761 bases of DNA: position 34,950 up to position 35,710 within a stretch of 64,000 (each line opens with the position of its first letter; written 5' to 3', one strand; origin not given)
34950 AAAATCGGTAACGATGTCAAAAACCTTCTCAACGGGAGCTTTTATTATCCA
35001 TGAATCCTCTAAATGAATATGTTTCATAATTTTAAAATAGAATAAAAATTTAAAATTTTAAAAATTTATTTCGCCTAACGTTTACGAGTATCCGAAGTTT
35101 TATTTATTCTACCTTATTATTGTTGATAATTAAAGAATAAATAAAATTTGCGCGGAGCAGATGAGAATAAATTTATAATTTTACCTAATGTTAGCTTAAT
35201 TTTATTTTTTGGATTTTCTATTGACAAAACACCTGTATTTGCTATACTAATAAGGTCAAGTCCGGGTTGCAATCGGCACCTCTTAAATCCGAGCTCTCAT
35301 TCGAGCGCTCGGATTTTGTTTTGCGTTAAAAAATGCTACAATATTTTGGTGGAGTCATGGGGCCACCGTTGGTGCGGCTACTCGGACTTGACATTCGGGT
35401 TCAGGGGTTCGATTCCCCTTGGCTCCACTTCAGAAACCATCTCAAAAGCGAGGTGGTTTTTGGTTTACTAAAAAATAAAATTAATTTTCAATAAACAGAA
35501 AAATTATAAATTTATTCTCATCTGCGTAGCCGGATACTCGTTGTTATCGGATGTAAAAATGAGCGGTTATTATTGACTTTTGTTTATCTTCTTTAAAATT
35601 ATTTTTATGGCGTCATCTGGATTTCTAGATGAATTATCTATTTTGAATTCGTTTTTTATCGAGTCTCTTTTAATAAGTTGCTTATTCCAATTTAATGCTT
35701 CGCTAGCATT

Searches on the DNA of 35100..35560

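Call 97: search_rna_families(source=window, start=35100, end=35560, threshold=evalue, max_evalue=1)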
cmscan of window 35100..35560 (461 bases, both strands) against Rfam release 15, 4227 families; matches with E-value up to 1: 5.
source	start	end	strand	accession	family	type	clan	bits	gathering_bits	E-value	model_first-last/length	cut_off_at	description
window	35359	35430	+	RF00023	tmRNA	Gene;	CL00001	30.2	47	1.6e-10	1-374/374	no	transfer-messenger RNA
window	35359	35428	-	RF04354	Plastid-ycf2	Cis-reg;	-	24.8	65.7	0.0067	1-75/75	no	Plastid-ycf2 5UTR RNA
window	35359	35426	+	RF01684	mascRNA-menRNA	Gene;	-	23.6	42.5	0.017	1-56/56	no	MALAT1-associated small cytoplasmic RNA/MEN beta RNA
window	35429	35503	+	RF02351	psRNA14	Gene; sRNA;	-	21.1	60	0.42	1-84/84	no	Proteobacteria sRNA psRNA14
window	35197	35516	+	RF02777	OppA_thermometer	Cis-reg; thermoregulator;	-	15.7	290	0.058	1-304/304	no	OppA 5' UTR thermometer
